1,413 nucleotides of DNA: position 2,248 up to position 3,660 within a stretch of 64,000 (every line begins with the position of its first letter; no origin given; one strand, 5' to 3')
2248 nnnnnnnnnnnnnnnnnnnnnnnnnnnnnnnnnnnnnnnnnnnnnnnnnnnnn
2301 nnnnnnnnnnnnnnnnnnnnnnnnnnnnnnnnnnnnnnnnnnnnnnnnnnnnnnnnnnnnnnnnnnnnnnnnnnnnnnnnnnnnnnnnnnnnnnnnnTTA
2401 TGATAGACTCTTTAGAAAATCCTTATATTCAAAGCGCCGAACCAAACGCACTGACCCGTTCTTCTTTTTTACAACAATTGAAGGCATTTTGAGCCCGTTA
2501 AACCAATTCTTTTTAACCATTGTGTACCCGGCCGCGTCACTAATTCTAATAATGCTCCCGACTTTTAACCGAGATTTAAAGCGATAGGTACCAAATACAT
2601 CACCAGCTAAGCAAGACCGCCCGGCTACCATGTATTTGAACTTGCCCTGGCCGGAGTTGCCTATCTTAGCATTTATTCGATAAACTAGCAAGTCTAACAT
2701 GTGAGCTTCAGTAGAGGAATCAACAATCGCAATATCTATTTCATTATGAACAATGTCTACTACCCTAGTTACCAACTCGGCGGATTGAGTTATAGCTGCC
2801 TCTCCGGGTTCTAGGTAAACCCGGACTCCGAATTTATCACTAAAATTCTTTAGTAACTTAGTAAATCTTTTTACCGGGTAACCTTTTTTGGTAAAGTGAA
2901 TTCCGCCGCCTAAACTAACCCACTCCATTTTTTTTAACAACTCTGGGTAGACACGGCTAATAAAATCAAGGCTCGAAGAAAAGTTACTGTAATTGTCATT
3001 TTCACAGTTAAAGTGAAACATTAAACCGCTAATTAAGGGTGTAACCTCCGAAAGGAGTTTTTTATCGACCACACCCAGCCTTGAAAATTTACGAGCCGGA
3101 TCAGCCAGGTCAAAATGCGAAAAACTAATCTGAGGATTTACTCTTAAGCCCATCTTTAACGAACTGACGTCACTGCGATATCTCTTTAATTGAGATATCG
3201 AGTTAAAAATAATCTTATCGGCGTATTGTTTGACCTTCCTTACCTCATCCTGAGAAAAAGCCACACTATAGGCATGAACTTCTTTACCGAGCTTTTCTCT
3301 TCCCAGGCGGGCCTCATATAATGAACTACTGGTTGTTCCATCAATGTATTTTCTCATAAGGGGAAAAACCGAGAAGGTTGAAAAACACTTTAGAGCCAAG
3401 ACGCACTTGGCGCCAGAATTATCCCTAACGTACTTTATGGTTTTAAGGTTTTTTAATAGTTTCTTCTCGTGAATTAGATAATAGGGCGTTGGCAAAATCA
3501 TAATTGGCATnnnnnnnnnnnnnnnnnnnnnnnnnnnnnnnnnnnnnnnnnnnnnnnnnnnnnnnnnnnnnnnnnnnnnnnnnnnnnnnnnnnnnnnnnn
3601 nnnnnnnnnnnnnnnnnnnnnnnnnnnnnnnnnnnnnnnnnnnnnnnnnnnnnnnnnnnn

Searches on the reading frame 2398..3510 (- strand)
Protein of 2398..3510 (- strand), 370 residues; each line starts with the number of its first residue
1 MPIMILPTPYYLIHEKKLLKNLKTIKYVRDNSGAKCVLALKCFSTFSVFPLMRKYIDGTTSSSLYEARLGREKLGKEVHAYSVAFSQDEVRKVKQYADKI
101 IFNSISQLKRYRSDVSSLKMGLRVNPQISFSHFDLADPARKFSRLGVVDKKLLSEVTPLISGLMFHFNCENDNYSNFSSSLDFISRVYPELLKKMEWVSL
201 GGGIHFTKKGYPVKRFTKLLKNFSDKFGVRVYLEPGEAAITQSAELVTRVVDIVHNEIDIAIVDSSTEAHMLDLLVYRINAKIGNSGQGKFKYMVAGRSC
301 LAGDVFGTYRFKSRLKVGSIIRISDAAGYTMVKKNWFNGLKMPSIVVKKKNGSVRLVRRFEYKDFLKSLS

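Call 8: search_protein_families(library=pfam, proteins=[window:2398-3510:-], max_evalue=0.01)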
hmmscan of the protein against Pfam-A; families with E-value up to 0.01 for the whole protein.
window:2398-3510:- (370 aa): 1 family
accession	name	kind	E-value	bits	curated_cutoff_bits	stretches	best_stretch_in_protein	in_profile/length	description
PF00278.28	Orn_DAP_Arg_deC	-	7.8e-07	29.7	23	1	242-326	6-94/95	Pyridoxal-dependent decarboxylase, C-terminal sheet domain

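Call 11: find_encoding_contigs(protein=window:2398-3510:-, flank=10000, max_places=10)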
Protein window:2398-3510:- (370 aa): 4 contigs read that carry it; 3 places shown.
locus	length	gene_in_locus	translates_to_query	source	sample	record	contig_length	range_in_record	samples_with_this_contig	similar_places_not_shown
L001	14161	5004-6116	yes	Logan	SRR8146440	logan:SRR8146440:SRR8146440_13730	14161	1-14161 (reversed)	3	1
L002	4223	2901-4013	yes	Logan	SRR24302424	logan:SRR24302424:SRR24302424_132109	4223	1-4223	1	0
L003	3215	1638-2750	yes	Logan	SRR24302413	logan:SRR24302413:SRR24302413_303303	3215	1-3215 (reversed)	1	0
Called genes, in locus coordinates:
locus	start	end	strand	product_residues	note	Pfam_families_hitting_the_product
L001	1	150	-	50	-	?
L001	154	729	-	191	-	PF02508:Rnf-Nqr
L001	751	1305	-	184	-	PF04205:FMN_bind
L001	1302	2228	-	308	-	PF03116:NQR2_RnfD_RnfE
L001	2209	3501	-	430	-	PF13375:RnfC_N, PF01512:Complex1_51K, PF12838:Fer4_7, PF13187:Fer4_9 (weak), PF13237:Fer4_10 (faint)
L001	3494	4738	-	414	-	PF05977:MFS_3, PF07690:MFS_1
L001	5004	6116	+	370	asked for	PF00278:Orn_DAP_Arg_deC (weak)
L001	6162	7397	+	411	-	PF03435:Sacchrp_dh_NADP, PF16653:Sacchrp_dh_C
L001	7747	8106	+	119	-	PF02675:AdoMet_dc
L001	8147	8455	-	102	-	PF10105:DUF2344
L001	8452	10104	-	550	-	PF19864:Radical_SAM_N2, PF04055:Radical_SAM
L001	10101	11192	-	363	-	PF01098:FTSW_RODA_SPOVE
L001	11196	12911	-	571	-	PF03717:PBP_dimer, PF00905:Transpeptidase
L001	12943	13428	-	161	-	-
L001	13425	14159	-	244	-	?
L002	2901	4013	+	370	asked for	PF00278:Orn_DAP_Arg_deC (weak)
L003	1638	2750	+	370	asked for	PF00278:Orn_DAP_Arg_deC (weak)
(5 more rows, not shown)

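Call 13: find_homologous_proteins(query=window:2398-3510:-, max_evalue=1e-60)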
Query window:2398-3510:- (370 aa): 7967 proteins with E <= 1e-60 among 8000 candidates; the best 120 are listed.
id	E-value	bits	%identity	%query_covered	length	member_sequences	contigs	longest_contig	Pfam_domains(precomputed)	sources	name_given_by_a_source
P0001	1.6e-223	760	93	99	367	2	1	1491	PF02784.23,PF00278.29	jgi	-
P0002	1.8e-221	753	90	100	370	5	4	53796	PF00278.29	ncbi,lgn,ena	-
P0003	1.3e-219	747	90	99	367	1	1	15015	PF00278.29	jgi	-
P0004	2.3e-218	743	90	99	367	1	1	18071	PF00278.29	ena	-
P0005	5.9e-217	738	89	99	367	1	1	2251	PF00278.29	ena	-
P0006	1.2e-212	724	88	99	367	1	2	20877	PF00278.29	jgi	-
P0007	3.5e-205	699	86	99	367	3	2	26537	PF00278.29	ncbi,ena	-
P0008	4.1e-204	696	83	99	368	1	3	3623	PF00278.29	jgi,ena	-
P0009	4.9e-204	695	83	99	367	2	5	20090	PF02784.23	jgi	-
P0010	1.3e-203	694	83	99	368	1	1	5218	PF00278.29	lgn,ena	-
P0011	3.6e-201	686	83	99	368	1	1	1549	PF00278.29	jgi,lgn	-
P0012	2.5e-199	680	82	100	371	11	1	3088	PF00278.29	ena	-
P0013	4.0e-199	679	80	100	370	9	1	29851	PF00278.29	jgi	-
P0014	1.7e-198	677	82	99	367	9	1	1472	PF02784.23,PF00278.29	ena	-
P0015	2.0e-194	664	79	99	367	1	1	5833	PF00278.29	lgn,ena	-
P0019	4.9e-187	640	77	99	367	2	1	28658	PF02784.23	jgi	-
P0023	1.6e-184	631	76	99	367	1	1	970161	PF00278.29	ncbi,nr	ncbi:MAG: carboxynorspermidine decarboxylase [Elusimicrobia bacterium]|nr:carboxynorspermidine decar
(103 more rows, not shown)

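Call 14: find_encoding_contigs(protein=P0002, flank=6000, max_places=2)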
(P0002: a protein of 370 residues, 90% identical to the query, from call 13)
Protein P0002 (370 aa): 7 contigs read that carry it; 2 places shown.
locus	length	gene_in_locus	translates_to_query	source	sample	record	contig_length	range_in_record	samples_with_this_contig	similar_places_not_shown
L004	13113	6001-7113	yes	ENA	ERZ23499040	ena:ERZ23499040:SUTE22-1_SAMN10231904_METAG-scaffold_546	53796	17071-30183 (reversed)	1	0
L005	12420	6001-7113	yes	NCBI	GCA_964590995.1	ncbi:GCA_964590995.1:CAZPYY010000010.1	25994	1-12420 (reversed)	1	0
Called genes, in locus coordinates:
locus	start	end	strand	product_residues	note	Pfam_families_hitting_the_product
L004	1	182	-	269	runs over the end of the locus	PF00037:Fer4 (faint), PF04060:FeS, PF13237:Fer4_10 (faint), PF12838:Fer4_7 (weak), PF25160:LdpA_Fe-S-bd (weak)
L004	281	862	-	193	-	PF02508:Rnf-Nqr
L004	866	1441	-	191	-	PF02508:Rnf-Nqr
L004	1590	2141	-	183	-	PF04205:FMN_bind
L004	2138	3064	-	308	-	PF03116:NQR2_RnfD_RnfE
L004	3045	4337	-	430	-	PF13375:RnfC_N, PF01512:Complex1_51K, PF12838:Fer4_7, PF13187:Fer4_9 (weak), PF13237:Fer4_10 (weak)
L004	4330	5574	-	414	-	PF05977:MFS_3, PF07690:MFS_1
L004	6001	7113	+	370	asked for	PF00278:Orn_DAP_Arg_deC (weak)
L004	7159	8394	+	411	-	PF03435:Sacchrp_dh_NADP, PF16653:Sacchrp_dh_C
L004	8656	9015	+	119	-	PF02675:AdoMet_dc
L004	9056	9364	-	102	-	PF10105:DUF2344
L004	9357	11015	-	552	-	PF19864:Radical_SAM_N2, PF04055:Radical_SAM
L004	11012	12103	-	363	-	PF01098:FTSW_RODA_SPOVE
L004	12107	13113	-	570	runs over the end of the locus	PF03717:PBP_dimer, PF00905:Transpeptidase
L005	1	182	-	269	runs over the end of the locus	PF00037:Fer4 (faint), PF04060:FeS, PF13237:Fer4_10 (faint), PF12838:Fer4_7 (weak), PF25160:LdpA_Fe-S-bd (weak)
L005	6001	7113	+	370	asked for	PF00278:Orn_DAP_Arg_deC (weak)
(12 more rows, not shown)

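Call 15: find_encoding_contigs(protein=P0004, flank=6000, max_places=2)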
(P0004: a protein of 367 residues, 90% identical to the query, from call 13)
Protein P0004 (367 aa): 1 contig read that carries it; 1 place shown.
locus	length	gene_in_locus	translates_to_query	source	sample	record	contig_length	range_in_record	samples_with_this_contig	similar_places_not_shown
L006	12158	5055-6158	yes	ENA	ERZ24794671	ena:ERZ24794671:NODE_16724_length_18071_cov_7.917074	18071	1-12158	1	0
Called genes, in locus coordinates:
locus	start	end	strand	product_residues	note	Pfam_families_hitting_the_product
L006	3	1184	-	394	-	?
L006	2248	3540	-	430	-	PF13375:RnfC_N, PF01512:Complex1_51K, PF12838:Fer4_7, PF13187:Fer4_9 (weak), PF13237:Fer4_10 (weak)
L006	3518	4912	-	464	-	PF05977:MFS_3, PF07690:MFS_1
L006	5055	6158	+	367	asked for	PF00278:Orn_DAP_Arg_deC (weak)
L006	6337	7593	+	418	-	PF03435:Sacchrp_dh_NADP, PF16653:Sacchrp_dh_C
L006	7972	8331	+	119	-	PF02675:AdoMet_dc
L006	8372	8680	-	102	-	PF10105:DUF2344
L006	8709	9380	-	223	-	PF13371:TPR_9 (faint), PF13424:TPR_12 (weak), PF13431:TPR_17 (faint), PF13432:TPR_16 (weak), PF00515:TPR_1 (weak), PF07719:TPR_2, PF13414:TPR_11 (weak), PF00515:TPR_1, +6 more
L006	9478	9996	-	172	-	-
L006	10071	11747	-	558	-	PF19864:Radical_SAM_N2, PF04055:Radical_SAM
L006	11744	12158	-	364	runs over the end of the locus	PF01098:FTSW_RODA_SPOVE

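Call 16: find_encoding_contigs(protein=P0006, flank=6000, max_places=2)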
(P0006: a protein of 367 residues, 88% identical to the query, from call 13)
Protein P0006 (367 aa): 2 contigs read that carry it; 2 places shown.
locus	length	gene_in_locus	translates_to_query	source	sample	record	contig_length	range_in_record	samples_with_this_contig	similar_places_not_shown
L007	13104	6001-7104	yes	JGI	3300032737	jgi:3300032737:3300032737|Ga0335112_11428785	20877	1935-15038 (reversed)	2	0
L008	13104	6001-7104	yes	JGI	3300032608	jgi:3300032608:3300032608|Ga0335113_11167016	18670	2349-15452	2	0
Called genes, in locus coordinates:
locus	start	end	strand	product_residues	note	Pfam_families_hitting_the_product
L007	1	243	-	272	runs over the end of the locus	PF13187:Fer4_9 (faint), PF04060:FeS, PF13370:Fer4_13 (faint), PF12838:Fer4_7 (weak), PF13237:Fer4_10 (weak), PF25160:LdpA_Fe-S-bd (weak), PF12797:Fer4_2 (weak), PF00037:Fer4 (weak)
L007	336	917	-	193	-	PF02508:Rnf-Nqr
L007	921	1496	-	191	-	PF02508:Rnf-Nqr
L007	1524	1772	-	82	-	-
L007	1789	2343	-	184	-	PF04205:FMN_bind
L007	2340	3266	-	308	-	PF03116:NQR2_RnfD_RnfE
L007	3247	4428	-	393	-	PF13375:RnfC_N, PF01512:Complex1_51K, PF13237:Fer4_10 (weak), PF12838:Fer4_7, PF13187:Fer4_9 (weak)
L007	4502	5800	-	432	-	PF05977:MFS_3, PF07690:MFS_1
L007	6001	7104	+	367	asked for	PF00278:Orn_DAP_Arg_deC (weak)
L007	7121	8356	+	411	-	PF03435:Sacchrp_dh_NADP, PF16653:Sacchrp_dh_C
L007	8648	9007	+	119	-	PF02675:AdoMet_dc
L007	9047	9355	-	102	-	PF10105:DUF2344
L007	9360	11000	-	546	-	PF19864:Radical_SAM_N2, PF04055:Radical_SAM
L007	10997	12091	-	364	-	PF01098:FTSW_RODA_SPOVE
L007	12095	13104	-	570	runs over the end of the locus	PF03717:PBP_dimer, PF00905:Transpeptidase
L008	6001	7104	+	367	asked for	PF00278:Orn_DAP_Arg_deC (weak)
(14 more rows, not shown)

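Call 17: find_encoding_contigs(protein=P0007, flank=6000, max_places=2)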
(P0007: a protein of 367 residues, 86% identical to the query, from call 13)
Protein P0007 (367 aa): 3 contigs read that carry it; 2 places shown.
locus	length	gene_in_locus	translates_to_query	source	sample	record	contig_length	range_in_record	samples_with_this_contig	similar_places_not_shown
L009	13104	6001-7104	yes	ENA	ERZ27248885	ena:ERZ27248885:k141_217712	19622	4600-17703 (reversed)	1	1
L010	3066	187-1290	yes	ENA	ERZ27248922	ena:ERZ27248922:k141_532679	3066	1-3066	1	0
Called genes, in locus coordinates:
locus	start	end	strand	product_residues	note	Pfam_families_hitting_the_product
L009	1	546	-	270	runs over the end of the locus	PF04060:FeS, PF13370:Fer4_13 (faint), PF13187:Fer4_9 (weak), PF12838:Fer4_7, PF13237:Fer4_10 (weak), PF25160:LdpA_Fe-S-bd (weak), PF12797:Fer4_2 (weak), PF00037:Fer4 (weak)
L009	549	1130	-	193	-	PF02508:Rnf-Nqr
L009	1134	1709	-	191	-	PF02508:Rnf-Nqr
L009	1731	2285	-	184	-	PF04205:FMN_bind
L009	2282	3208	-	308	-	PF03116:NQR2_RnfD_RnfE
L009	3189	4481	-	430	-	PF13375:RnfC_N, PF01512:Complex1_51K, PF12838:Fer4_7, PF13187:Fer4_9 (weak), PF13237:Fer4_10 (weak)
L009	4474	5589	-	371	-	PF05977:MFS_3, PF07690:MFS_1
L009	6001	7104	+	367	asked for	PF00278:Orn_DAP_Arg_deC (faint)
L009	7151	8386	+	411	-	PF03435:Sacchrp_dh_NADP, PF16653:Sacchrp_dh_C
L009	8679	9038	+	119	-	PF02675:AdoMet_dc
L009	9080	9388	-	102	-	PF10105:DUF2344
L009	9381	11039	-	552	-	PF19864:Radical_SAM_N2, PF04055:Radical_SAM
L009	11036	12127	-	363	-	PF01098:FTSW_RODA_SPOVE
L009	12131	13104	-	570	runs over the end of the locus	PF03717:PBP_dimer, PF00905:Transpeptidase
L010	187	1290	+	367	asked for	PF00278:Orn_DAP_Arg_deC (faint)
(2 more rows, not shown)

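Call 44: find_encoding_contigs(protein=P0009, flank=4000, max_places=1)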
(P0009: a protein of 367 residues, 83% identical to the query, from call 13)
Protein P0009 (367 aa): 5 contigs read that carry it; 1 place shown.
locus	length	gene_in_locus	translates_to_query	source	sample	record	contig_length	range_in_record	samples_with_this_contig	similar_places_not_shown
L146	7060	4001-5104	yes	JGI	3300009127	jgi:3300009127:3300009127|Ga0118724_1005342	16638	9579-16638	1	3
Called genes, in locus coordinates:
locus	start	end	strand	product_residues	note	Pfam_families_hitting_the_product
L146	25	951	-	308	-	PF03116:NQR2_RnfD_RnfE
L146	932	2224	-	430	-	PF13375:RnfC_N, PF01512:Complex1_51K, PF12838:Fer4_7, PF13187:Fer4_9 (weak), PF13237:Fer4_10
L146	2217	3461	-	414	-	PF05977:MFS_3, PF07690:MFS_1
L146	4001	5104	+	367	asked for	PF02784:Orn_Arg_deC_N (weak)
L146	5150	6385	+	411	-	PF03435:Sacchrp_dh_NADP, PF16653:Sacchrp_dh_C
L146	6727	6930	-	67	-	-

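Call 45: find_encoding_contigs(protein=P0013, flank=4000, max_places=1)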
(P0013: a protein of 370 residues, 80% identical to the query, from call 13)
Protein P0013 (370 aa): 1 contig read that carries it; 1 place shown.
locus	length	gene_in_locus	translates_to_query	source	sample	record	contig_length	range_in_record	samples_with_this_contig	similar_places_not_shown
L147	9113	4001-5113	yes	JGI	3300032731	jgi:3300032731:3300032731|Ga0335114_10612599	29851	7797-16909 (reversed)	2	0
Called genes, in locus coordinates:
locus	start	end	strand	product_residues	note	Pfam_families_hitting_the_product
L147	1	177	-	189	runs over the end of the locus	PF04205:FMN_bind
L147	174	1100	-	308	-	PF03116:NQR2_RnfD_RnfE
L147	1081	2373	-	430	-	PF13375:RnfC_N, PF01512:Complex1_51K, PF12838:Fer4_7 (weak), PF13187:Fer4_9 (faint), PF13237:Fer4_10 (weak)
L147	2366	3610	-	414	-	PF05977:MFS_3, PF07690:MFS_1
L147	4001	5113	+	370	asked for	PF00278:Orn_DAP_Arg_deC (weak)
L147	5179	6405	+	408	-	PF03435:Sacchrp_dh_NADP, PF16653:Sacchrp_dh_C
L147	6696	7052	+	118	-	PF02675:AdoMet_dc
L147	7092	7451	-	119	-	PF10105:DUF2344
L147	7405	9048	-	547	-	PF19864:Radical_SAM_N2, PF04055:Radical_SAM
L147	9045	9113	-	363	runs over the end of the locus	PF01098:FTSW_RODA_SPOVE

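Call 46: find_encoding_contigs(protein=P0019, flank=4000, max_places=1)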
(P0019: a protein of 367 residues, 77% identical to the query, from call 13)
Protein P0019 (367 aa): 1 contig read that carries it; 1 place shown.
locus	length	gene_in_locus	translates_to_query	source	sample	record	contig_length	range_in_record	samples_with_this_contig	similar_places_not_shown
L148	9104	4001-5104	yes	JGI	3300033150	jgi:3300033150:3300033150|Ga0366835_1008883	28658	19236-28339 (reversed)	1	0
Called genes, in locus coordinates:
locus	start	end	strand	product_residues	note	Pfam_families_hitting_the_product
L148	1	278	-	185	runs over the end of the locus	PF04205:FMN_bind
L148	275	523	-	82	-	PF03116:NQR2_RnfD_RnfE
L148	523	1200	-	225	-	PF03116:NQR2_RnfD_RnfE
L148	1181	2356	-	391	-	PF13375:RnfC_N, PF01512:Complex1_51K, PF13187:Fer4_9 (weak), PF13237:Fer4_10 (weak), PF12838:Fer4_7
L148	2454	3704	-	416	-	PF05977:MFS_3, PF07690:MFS_1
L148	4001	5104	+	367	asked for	PF02784:Orn_Arg_deC_N (weak)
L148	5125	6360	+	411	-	PF03435:Sacchrp_dh_NADP, PF16653:Sacchrp_dh_C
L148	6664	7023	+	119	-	PF02675:AdoMet_dc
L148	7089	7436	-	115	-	PF10105:DUF2344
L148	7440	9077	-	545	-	PF19864:Radical_SAM_N2, PF04055:Radical_SAM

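Call 47: find_encoding_contigs(protein=P0023, flank=4000, max_places=1)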
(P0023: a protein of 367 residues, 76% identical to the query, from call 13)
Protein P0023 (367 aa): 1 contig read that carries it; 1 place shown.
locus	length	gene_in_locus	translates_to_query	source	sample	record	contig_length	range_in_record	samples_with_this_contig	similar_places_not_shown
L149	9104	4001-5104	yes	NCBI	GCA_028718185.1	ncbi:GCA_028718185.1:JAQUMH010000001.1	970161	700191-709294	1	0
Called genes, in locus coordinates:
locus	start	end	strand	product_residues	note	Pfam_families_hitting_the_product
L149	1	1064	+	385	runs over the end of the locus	PF01408:GFO_IDH_MocA, PF22685:Gal80p_C-like (faint), PF22725:GFO_IDH_MocA_C3, PF02894:GFO_IDH_MocA_C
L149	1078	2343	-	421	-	PF01566:Nramp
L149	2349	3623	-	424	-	PF05239:PRC, PF03448:MgtE_N, PF00571:CBS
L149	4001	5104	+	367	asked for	PF00278:Orn_DAP_Arg_deC (weak)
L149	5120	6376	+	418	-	PF03435:Sacchrp_dh_NADP, PF16653:Sacchrp_dh_C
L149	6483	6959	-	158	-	-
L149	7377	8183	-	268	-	PF00950:ABC-3, PF01032:FecCD (weak)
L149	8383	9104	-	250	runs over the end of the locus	PF02463:SMC_N (weak), PF00005:ABC_tran, PF13304:AAA_21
